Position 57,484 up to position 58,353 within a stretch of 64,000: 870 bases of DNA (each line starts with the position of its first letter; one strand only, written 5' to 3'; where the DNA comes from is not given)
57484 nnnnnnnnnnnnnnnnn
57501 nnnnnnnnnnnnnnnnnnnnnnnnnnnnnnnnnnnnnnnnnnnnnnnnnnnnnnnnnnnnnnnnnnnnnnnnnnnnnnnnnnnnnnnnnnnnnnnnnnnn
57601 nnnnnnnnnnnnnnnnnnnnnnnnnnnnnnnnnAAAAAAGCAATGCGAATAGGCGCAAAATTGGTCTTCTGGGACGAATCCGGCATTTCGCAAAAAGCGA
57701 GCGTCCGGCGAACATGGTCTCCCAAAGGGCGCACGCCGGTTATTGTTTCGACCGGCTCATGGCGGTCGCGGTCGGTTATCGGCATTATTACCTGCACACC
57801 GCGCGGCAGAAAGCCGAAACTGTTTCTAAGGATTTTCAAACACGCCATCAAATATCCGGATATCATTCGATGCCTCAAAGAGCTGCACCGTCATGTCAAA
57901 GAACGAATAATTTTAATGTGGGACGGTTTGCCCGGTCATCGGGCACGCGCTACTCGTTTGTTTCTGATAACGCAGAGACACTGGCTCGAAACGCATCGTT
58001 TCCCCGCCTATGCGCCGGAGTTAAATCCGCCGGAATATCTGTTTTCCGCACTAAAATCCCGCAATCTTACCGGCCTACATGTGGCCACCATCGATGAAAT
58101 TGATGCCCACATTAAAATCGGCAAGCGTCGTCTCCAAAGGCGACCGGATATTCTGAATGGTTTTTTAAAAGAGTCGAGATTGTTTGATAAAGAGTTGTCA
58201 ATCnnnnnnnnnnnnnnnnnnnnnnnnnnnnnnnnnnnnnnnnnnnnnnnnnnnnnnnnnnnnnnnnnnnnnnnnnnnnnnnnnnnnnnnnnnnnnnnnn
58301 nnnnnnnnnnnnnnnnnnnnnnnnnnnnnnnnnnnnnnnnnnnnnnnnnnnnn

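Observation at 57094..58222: Recently acquired, GC-rich IS630-family element inserted between two methyltransferase genes, supplying the last codons of one gene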

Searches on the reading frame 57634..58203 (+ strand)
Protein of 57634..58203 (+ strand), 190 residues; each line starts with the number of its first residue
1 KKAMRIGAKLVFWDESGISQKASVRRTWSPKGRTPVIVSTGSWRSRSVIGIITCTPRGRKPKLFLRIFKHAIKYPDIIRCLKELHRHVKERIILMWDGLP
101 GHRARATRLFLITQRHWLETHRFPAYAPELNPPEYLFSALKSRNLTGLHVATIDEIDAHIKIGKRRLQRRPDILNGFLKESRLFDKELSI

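Call 36: find_related_loci(query=A4, collection=genome_contigs, flank=3000)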
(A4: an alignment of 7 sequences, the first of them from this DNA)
Query A4 (190 aa) in genome_contigs; peptide patterns used: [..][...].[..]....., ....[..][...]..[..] (x = any residue, [..] = any of these).
184 stretches matched a pattern; 27 encode a relative of the query (tblastn E <= 1e-3); 27 distinct loci.
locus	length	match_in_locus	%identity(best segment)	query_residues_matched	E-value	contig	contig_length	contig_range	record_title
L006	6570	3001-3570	54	1-189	2e-64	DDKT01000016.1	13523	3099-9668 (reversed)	MAG TPA_asm: Patescibacteria group bacterium UBA2591 UBA2591_contig_184, whole genome shotgun sequence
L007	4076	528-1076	51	1-184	1e-53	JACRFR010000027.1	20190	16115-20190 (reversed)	MAG: Candidatus Liptonbacteria bacterium isolate NC_groundwater_1730_Pr3_B-0.1um_54_13 SR-2_scaffold_141_1170223, whole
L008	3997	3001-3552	39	1-183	4e-36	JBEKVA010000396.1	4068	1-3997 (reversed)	MAG: Spirochaetia bacterium isolate SPRUCE 594 SPRUCE_594_396, whole genome shotgun sequence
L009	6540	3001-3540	37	1-179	4e-35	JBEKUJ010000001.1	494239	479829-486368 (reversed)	MAG: Spirochaetia bacterium isolate SPRUCE 579 SPRUCE_579_1, whole genome shotgun sequence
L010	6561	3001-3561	35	1-185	1e-34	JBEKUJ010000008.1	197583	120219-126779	MAG: Spirochaetia bacterium isolate SPRUCE 579 SPRUCE_579_8, whole genome shotgun sequence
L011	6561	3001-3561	35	1-185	1e-34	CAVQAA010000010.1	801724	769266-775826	MAG: uncultured Spirochaetota bacterium isolate MFD03726.bin.2.143 genome assembly, contig: contig_22491, whole genome s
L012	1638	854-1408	40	1-184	1e-33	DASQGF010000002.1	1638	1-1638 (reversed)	MAG TPA_asm: Terriglobales bacterium isolate SMAG_U11799 k141_48165, whole genome shotgun sequence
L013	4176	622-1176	34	1-183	6e-29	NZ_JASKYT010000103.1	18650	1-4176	Streptomyces sp. PU-14G strain PU_14G Contig_103, whole genome shotgun sequence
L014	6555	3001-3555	35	1-183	3e-28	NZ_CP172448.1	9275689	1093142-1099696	Streptomyces sp. BBFR51 chromosome, complete genome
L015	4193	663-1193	34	1-183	9e-27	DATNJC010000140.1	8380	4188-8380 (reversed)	MAG TPA_asm: Bryobacteraceae bacterium isolate SMAG_U11389 k141_1054983, whole genome shotgun sequence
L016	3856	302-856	33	1-183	6e-25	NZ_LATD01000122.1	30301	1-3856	Streptomyces odonnellii strain NRRL B-24891 B24891_contig_122, whole genome shotgun sequence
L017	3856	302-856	34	1-183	1e-22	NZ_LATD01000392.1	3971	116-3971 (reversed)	Streptomyces odonnellii strain NRRL B-24891 B24891_contig_392, whole genome shotgun sequence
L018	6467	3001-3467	33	3-153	2e-18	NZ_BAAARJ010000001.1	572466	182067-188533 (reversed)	Streptomyces axinellae strain JCM 16373 sequence001, whole genome shotgun sequence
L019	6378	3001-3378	30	2-133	6e-11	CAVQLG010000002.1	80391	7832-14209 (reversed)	MAG: uncultured beta proteobacterium isolate MFD00032.bin.1.138 genome assembly, contig: contig_108239, whole genome sho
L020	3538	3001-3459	29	8-158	2e-8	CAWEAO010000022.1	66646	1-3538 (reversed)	MAG: uncultured Acidobacteriaceae bacterium isolate MFD05705.bin.1.20 genome assembly, contig: contig_79559, whole genom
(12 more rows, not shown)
